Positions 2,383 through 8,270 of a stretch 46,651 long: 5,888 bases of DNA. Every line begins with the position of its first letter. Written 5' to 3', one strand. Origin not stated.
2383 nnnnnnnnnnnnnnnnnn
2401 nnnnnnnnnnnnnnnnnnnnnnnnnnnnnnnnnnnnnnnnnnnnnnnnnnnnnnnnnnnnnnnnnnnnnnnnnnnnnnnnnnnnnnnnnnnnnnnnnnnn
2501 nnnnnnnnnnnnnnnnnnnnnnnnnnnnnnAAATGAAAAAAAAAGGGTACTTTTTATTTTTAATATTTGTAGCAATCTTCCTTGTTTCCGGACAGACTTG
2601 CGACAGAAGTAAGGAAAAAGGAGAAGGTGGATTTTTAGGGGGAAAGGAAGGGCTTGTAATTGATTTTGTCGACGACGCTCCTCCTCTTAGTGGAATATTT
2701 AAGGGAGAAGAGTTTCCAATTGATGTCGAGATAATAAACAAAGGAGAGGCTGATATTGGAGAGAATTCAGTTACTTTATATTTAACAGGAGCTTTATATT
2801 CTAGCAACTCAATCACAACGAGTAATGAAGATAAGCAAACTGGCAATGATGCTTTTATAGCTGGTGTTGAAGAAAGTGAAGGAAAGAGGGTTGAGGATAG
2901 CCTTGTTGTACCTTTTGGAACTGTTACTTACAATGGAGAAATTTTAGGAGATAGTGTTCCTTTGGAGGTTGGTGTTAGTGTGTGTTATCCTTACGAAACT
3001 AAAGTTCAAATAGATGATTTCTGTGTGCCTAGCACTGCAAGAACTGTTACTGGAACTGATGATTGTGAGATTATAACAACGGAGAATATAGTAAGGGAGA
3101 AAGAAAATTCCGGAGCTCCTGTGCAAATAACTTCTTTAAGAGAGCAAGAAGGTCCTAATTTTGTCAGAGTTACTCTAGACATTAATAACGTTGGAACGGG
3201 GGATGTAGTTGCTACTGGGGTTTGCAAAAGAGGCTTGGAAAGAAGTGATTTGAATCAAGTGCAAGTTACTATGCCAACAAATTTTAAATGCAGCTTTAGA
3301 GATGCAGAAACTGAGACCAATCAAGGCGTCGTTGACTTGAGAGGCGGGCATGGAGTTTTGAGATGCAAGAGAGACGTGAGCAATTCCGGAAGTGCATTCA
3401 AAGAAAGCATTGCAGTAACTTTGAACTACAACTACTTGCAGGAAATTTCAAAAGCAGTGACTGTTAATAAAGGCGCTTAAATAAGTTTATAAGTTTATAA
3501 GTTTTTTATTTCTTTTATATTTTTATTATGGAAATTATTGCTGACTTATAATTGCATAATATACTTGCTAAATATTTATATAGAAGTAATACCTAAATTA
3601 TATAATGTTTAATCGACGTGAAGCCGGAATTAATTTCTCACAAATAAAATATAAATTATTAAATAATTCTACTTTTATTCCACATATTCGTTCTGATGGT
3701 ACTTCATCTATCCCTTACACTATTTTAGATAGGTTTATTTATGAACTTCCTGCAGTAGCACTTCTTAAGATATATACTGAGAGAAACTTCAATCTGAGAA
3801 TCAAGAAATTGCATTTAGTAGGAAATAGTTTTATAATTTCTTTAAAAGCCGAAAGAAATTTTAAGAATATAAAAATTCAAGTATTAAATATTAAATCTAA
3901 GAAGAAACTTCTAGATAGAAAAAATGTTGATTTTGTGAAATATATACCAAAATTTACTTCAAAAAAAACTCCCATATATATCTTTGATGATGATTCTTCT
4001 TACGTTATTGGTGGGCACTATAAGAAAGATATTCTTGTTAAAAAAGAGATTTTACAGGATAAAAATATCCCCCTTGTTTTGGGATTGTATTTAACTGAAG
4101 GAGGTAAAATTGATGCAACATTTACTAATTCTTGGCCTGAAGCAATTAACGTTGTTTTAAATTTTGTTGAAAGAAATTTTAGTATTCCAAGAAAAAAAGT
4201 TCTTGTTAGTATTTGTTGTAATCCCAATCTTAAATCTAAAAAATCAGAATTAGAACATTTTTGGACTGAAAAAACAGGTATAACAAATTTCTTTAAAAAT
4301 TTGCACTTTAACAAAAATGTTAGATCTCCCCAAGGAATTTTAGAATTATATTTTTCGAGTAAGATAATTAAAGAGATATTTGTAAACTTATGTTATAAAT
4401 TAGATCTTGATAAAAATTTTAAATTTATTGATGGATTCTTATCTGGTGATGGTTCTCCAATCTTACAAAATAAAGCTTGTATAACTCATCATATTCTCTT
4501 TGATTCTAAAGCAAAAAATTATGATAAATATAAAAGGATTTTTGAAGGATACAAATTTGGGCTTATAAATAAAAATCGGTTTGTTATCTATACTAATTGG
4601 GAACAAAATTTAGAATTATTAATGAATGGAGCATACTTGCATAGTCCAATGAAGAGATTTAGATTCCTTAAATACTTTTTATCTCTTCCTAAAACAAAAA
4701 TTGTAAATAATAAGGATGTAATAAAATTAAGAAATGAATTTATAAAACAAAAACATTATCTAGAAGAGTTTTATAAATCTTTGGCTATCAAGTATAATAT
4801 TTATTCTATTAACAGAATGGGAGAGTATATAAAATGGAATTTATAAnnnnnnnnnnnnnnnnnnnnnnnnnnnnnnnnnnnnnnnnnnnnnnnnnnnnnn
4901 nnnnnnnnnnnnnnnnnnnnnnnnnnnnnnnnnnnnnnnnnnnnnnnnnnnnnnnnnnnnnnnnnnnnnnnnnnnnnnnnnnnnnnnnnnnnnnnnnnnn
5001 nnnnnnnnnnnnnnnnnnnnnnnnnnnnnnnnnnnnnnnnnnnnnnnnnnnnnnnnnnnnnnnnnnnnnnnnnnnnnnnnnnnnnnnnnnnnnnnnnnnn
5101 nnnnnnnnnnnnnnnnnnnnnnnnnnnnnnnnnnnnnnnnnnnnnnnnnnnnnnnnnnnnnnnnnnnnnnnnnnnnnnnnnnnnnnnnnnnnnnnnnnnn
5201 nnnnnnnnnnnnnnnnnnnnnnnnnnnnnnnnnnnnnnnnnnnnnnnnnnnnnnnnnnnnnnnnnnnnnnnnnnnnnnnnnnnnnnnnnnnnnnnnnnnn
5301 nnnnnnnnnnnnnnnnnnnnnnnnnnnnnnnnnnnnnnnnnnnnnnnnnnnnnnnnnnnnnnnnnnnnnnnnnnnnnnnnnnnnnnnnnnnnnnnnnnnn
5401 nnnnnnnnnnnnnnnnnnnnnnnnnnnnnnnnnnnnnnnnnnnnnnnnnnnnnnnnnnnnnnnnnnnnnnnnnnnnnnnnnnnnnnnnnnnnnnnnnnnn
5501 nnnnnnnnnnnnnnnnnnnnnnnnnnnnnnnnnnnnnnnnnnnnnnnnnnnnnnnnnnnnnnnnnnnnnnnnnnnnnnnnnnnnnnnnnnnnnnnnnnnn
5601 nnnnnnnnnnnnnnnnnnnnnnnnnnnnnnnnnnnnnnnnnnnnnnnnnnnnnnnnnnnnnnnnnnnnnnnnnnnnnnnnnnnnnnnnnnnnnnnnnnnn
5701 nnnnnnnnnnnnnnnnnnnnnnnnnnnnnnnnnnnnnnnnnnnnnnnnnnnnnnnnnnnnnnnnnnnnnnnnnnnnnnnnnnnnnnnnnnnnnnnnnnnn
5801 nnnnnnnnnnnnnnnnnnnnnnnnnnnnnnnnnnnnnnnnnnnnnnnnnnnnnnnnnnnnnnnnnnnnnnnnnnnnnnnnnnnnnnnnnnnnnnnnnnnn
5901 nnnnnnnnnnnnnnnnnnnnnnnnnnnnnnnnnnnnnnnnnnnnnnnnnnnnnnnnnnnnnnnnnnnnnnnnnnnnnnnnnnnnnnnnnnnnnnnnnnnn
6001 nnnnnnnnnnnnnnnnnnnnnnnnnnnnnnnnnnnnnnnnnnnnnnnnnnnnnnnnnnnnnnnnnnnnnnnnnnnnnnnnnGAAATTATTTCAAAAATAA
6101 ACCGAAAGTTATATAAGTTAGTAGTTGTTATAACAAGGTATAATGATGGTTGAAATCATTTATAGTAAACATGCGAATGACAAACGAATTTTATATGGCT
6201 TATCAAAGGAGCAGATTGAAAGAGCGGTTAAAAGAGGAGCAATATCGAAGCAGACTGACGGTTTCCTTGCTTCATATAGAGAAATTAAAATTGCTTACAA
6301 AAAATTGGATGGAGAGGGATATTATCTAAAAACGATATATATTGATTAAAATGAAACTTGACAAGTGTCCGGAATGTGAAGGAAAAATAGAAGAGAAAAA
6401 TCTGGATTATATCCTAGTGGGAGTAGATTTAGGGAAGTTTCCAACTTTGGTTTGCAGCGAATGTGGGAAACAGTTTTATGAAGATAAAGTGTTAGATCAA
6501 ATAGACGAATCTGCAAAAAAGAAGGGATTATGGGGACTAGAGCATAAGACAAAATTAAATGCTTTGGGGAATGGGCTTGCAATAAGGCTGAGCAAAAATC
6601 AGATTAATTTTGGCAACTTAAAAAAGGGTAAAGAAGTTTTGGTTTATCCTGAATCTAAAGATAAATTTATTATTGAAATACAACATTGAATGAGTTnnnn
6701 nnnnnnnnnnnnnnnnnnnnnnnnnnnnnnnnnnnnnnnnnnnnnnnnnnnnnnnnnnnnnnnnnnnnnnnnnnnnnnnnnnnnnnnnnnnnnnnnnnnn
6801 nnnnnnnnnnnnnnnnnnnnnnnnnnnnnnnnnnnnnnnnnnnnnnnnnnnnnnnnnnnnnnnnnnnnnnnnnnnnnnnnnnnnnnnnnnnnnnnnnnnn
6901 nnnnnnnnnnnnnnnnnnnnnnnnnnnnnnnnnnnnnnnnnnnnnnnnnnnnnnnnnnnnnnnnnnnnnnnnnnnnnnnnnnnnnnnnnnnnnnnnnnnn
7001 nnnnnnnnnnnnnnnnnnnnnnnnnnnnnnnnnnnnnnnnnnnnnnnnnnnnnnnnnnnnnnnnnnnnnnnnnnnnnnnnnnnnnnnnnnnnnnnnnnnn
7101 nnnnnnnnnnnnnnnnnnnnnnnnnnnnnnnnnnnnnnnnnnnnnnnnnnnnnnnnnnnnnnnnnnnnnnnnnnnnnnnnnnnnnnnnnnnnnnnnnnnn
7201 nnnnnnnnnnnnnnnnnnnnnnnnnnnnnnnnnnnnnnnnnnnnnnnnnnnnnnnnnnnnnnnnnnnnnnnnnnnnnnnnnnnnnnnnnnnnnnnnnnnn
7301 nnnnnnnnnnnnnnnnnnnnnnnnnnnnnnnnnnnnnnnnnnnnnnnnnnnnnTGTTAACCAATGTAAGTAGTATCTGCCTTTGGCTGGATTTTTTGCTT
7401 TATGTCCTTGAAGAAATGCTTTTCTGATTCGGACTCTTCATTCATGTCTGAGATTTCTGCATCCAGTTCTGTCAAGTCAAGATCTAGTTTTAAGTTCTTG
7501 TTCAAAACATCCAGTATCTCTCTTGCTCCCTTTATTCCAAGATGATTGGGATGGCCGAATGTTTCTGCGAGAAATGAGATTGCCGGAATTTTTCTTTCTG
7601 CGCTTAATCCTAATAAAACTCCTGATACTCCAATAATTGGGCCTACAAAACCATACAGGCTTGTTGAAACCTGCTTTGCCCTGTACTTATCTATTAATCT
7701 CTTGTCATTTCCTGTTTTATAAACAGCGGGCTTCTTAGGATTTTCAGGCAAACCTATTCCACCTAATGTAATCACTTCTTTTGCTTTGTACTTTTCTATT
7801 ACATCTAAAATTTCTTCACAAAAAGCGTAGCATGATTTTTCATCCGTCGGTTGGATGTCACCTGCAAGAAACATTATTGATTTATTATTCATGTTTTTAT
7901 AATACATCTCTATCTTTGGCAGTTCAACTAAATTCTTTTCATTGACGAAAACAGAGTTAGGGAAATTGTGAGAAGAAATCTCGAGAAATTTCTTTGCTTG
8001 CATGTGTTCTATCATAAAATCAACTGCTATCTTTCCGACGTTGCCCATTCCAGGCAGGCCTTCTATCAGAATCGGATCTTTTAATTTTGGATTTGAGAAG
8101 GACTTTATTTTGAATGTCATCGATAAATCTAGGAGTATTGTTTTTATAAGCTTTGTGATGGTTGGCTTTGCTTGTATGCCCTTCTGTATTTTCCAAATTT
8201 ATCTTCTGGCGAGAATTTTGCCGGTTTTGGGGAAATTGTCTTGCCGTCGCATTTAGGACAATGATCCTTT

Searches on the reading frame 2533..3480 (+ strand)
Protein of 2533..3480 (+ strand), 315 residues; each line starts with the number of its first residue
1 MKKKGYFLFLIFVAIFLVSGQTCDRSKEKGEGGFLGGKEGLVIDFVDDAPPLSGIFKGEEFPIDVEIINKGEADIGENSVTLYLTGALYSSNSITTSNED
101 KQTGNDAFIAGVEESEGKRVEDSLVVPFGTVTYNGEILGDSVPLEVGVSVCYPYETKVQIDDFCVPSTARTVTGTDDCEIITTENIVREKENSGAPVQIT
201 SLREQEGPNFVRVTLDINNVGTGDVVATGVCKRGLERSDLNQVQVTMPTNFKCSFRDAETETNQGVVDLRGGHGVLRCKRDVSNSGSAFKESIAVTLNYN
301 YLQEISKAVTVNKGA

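Call 13: search_protein_families(library=pfam, proteins=[window:2533-3480:+], max_evalue=0.01)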
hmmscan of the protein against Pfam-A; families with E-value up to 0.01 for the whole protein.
window:2533-3480:+ (315 aa): 1 family
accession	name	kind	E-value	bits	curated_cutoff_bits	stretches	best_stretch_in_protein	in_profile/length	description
PF07705.17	CARDB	-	0.001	19.7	22.7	0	53-95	13-55/101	CARDB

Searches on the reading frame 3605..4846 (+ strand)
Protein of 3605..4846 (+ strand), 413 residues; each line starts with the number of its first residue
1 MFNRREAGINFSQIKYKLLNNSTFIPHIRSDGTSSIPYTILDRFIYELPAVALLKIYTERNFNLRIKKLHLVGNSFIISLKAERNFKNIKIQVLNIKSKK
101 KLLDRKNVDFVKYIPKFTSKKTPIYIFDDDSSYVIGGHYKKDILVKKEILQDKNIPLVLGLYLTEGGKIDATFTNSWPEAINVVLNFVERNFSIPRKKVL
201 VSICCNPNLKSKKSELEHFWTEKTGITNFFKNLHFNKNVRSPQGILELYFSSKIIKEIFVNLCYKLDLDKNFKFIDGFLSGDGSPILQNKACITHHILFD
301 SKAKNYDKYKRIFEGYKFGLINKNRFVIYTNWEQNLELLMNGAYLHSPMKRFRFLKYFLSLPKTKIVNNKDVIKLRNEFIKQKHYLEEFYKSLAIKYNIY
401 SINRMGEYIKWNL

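Call 13: search_protein_families(library=pfam, proteins=[window:3605-4846:+], max_evalue=0.01)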
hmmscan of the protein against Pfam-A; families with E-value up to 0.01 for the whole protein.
window:3605-4846:+ (413 aa): 1 family
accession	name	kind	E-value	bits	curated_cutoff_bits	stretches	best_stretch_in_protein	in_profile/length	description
PF10804.13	DUF2538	-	0.0047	17.2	23.9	0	362-399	19-56/155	Protein of unknown function (DUF2538)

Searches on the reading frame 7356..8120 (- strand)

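Call 14: search_protein_families(library=pfam, proteins=[window:7356-8120:-], max_evalue=0.01)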
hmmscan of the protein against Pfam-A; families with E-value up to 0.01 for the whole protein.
window:7356-8120:- (254 aa): 1 family
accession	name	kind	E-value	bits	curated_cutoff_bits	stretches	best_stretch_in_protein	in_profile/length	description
PF09754.15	PAC2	-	2e-40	139.4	25.8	1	18-229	1-210/215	PAC2 family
